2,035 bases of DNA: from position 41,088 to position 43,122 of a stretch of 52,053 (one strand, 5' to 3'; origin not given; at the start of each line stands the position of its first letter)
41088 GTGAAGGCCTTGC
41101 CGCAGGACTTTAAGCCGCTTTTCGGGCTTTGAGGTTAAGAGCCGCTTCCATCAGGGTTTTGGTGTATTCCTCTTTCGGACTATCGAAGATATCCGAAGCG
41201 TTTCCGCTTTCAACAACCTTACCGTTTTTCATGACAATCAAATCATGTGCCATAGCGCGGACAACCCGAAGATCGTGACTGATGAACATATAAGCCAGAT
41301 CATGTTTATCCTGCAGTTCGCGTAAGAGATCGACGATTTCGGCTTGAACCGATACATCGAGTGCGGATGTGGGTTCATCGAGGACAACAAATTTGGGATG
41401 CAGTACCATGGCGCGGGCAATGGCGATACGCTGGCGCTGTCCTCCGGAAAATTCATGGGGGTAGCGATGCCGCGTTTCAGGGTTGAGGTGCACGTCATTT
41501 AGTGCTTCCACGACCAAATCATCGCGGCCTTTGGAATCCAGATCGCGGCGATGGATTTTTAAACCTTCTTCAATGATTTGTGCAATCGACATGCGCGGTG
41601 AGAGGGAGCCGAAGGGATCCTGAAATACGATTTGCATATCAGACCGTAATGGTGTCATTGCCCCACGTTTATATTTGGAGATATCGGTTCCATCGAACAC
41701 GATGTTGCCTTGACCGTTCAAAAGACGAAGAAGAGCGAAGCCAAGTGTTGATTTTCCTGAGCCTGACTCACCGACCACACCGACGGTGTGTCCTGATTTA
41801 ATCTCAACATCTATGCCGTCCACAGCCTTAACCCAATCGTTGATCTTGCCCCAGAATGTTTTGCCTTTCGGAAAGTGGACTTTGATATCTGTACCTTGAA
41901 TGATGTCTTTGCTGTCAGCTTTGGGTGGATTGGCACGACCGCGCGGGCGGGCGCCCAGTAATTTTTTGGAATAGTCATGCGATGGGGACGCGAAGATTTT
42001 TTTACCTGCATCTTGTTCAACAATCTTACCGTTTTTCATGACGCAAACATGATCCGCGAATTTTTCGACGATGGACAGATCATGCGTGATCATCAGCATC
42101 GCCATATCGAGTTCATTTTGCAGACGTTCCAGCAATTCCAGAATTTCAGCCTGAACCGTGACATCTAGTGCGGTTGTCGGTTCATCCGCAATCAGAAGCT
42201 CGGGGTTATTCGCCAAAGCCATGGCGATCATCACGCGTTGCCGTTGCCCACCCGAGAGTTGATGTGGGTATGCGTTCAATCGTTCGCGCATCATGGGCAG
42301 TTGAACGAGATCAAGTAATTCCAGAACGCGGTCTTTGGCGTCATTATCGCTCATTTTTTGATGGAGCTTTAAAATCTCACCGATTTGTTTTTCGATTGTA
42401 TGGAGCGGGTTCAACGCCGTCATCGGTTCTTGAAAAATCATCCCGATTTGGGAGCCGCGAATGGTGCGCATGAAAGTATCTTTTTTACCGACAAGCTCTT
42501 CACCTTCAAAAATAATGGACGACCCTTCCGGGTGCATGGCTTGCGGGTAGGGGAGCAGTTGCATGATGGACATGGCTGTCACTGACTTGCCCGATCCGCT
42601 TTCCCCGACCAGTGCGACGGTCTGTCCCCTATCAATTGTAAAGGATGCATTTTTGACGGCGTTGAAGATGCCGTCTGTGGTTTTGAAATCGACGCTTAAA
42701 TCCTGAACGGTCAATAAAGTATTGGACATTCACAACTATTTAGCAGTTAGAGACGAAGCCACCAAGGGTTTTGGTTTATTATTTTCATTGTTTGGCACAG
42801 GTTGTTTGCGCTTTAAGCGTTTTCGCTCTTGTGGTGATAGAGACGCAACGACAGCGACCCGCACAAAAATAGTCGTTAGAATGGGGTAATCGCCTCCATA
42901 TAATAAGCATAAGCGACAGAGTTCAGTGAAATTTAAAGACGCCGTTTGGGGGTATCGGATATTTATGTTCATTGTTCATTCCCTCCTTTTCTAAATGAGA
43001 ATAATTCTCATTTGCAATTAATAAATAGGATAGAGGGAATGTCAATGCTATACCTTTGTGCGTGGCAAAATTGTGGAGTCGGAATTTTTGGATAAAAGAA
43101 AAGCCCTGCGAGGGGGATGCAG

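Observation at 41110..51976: The yejABEF importer operon is split: 8.2 kb of foreign-looking cargo sits between yejE and yejF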

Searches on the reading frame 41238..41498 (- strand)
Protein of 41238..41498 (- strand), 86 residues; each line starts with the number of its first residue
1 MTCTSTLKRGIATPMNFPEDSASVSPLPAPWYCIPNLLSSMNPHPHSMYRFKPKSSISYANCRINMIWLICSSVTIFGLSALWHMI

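Call 60: search_protein_families(library=pfam, proteins=[window:41238-41498:-], max_evalue=0.00001)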
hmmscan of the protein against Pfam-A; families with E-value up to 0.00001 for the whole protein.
window:41238-41498:- (86 aa): 0 families

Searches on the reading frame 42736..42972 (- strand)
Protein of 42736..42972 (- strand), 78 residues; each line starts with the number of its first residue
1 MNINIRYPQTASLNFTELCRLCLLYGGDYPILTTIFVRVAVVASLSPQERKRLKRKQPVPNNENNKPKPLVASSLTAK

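Call 42: search_protein_families(library=ncbifam, proteins=[window:42736-42972:-], max_evalue=0.001)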
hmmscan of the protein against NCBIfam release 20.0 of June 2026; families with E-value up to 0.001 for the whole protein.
window:42736-42972:- (78 aa): 0 families

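Call 54: search_protein_representatives(protein=window:42736-42972:-)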
Query: 78 residues. Proteins with E-value up to 0.001 (for the whole library): 0; up to 1e-10: 0; up to 1e-30: 0. The best 0 are listed.
